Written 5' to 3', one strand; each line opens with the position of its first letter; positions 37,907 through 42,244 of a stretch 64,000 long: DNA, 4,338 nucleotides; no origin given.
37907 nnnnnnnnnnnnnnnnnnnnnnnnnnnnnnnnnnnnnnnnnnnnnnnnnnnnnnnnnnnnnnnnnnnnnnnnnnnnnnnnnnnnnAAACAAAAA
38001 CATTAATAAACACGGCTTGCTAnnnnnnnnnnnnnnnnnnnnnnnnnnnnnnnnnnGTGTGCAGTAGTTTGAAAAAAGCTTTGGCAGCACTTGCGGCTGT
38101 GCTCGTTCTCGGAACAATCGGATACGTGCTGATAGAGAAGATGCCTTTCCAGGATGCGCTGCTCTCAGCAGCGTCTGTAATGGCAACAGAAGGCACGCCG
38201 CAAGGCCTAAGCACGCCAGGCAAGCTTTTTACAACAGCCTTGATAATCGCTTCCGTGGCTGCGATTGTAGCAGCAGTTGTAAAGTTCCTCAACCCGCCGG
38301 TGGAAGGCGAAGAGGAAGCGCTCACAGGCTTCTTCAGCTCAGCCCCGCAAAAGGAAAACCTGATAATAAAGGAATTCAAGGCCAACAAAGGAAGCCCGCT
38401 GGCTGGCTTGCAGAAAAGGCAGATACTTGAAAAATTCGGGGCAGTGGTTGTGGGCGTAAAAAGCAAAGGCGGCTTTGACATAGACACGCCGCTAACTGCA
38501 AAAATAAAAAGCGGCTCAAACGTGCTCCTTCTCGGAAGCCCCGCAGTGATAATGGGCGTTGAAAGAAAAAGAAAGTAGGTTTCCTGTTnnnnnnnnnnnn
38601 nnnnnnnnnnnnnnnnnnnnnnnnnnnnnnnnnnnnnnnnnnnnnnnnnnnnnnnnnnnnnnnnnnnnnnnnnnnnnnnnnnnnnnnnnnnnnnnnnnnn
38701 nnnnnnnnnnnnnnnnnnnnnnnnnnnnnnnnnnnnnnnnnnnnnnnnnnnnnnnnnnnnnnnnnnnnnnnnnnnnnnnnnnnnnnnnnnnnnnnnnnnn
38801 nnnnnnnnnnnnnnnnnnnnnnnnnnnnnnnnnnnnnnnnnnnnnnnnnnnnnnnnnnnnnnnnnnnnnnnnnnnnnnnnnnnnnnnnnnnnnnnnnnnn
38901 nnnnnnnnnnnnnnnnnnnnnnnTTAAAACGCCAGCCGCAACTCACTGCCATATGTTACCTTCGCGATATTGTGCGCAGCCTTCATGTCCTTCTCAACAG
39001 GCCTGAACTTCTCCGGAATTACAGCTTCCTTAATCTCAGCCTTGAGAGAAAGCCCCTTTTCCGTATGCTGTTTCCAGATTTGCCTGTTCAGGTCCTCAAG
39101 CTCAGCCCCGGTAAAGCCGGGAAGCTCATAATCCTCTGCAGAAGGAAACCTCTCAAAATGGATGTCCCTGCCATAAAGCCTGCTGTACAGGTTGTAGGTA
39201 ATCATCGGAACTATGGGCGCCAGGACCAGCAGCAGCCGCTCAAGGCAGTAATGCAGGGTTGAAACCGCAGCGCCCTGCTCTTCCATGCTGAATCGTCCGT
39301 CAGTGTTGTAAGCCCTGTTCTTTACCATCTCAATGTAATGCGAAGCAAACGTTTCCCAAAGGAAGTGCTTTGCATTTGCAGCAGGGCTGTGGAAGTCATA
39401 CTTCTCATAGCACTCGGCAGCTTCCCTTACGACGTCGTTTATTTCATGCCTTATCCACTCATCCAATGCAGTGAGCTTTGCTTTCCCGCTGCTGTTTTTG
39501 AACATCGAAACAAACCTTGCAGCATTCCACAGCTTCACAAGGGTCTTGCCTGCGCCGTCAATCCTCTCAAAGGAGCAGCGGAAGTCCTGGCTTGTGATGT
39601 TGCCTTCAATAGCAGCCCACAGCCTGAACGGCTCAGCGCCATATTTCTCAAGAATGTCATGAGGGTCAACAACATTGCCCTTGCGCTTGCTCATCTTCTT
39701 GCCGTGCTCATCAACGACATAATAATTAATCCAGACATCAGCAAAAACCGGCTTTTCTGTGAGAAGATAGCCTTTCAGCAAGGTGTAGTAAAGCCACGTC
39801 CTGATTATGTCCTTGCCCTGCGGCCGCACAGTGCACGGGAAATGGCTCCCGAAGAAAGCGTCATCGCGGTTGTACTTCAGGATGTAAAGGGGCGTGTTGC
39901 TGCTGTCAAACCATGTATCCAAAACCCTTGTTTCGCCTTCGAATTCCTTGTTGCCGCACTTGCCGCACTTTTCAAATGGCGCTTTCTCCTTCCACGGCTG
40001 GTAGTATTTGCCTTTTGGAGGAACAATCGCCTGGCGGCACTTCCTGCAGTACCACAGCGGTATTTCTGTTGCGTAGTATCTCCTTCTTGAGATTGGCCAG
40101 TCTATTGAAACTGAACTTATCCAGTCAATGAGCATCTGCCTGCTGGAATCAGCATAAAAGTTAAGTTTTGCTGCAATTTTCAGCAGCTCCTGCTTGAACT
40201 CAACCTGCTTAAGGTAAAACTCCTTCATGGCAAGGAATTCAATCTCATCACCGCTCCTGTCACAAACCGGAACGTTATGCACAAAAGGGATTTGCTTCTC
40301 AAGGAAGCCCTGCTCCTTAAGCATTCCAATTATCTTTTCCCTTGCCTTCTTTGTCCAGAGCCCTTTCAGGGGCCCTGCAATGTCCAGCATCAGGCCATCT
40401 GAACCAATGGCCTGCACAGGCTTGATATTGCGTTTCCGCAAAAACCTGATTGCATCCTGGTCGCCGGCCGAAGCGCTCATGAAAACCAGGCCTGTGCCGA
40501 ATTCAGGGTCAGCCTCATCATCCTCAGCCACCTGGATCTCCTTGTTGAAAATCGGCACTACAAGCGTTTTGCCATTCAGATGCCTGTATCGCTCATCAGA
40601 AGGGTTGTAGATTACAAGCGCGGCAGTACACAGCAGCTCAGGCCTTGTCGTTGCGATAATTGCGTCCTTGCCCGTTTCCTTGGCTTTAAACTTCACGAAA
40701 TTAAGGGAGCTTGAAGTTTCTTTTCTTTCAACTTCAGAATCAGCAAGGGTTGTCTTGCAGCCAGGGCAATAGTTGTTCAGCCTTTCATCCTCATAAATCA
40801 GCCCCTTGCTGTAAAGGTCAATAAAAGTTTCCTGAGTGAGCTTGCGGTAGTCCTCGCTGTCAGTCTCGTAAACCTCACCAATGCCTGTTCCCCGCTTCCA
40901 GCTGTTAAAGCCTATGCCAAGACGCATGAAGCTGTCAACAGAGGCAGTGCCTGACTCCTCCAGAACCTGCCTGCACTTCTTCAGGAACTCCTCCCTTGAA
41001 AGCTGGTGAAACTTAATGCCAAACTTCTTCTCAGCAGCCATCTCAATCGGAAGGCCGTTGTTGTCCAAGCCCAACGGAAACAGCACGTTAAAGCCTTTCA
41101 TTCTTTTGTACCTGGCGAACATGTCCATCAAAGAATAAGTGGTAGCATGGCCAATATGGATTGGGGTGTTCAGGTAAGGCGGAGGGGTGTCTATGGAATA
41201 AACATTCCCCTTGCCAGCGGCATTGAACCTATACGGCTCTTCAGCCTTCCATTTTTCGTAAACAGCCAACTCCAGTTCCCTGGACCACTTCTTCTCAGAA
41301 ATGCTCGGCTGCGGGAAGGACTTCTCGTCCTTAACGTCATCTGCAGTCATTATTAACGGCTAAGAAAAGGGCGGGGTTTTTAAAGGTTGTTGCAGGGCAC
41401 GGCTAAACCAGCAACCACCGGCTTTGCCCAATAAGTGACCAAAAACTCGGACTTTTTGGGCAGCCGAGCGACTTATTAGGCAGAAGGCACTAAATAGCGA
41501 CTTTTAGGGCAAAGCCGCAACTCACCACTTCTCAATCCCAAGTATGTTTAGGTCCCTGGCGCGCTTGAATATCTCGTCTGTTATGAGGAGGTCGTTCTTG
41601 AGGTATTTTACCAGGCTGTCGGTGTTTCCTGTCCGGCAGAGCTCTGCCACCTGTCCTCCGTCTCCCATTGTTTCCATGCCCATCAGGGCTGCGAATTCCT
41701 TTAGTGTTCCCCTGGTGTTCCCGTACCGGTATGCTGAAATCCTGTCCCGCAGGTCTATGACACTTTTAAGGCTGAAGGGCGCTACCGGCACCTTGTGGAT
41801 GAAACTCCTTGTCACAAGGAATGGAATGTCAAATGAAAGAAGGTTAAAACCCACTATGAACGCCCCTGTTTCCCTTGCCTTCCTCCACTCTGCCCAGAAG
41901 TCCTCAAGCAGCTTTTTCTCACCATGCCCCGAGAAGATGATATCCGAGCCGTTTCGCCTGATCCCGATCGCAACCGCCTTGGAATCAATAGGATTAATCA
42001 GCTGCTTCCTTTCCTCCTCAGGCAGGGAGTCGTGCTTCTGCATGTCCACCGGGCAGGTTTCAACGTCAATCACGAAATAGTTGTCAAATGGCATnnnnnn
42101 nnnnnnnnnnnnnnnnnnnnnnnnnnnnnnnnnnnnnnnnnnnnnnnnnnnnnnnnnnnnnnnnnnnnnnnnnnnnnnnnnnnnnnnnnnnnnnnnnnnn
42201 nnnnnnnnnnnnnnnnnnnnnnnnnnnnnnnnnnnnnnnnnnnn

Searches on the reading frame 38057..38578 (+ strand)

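Call 24: search_protein_families(library=pfam, max_evalue=0.001, proteins=[window:38057-38578:+])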
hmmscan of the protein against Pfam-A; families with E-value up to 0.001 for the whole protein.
window:38057-38578:+ (173 aa): 1 family
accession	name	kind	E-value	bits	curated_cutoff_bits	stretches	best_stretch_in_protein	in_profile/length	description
PF02080.26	TrkA_C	-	0.00017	21.9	27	1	106-169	3-67/71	TrkA-C domain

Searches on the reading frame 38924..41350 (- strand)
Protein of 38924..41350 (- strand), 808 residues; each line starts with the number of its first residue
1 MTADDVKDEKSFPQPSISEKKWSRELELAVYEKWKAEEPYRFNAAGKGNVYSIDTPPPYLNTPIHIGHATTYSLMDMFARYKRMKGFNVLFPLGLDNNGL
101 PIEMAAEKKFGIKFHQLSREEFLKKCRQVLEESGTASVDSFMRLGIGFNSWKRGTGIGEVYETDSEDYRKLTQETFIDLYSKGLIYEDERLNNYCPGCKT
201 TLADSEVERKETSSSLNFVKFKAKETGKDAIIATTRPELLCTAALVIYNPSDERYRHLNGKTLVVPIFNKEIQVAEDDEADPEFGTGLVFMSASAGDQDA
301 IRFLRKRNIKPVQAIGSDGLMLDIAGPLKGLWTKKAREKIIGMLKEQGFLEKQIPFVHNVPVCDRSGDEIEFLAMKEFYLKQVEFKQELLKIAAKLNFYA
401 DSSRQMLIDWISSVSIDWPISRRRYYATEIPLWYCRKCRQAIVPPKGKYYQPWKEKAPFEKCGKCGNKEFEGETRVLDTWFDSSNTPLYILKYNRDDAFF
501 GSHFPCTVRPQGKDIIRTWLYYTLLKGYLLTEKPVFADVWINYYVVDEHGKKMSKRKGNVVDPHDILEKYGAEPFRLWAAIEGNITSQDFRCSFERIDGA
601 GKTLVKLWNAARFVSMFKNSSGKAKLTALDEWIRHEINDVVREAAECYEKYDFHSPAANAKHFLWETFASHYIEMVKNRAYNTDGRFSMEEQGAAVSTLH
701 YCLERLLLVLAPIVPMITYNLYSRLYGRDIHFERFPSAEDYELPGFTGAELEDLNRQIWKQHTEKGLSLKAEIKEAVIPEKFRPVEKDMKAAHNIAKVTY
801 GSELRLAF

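Call 9: search_protein_families(library=pfam, max_evalue=0.001, proteins=[window:38924-41350:-])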
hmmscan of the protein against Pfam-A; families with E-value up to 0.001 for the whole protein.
window:38924-41350:- (808 aa): 4 families
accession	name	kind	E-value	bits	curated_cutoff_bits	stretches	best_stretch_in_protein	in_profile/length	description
PF00133.28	tRNA-synt_1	-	1.6e-79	268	22.7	1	30-580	2-403/414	tRNA synthetases class I (I, L, M and V)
PF09334.17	tRNA-synt_1g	-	7.9e-29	101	20.1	1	53-209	3-137/391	tRNA synthetases class I (M)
PF08264.19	Anticodon_1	-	5.8e-27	94.8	25.1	1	630-773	1-144/148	Anticodon-binding domain of tRNA ligase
PF01406.26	tRNA-synt_1e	-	5.9e-05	23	27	0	536-578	237-279/301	tRNA synthetases class I (C) catalytic domain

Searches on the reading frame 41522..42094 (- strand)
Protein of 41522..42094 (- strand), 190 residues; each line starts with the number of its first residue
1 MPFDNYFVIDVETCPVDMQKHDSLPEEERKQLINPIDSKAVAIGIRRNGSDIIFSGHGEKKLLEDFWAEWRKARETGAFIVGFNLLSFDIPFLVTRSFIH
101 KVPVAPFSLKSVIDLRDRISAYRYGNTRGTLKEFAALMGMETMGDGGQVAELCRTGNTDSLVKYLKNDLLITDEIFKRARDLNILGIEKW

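Call 24: search_protein_families(library=pfam, max_evalue=0.001, proteins=[window:41522-42094:-])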
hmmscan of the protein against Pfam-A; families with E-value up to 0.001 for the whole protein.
window:41522-42094:- (190 aa): 2 families
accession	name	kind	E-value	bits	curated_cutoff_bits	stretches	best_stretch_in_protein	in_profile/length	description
PF10108.15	DNA_pol_B_exo2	-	3.1e-11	43.8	24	1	57-179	35-173/213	Predicted 3'-5' exonuclease related to the exonuclease domain of PolB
PF03104.25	DNA_pol_B_exo1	-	0.00012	22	23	1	50-98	135-180/242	DNA polymerase family B, exonuclease domain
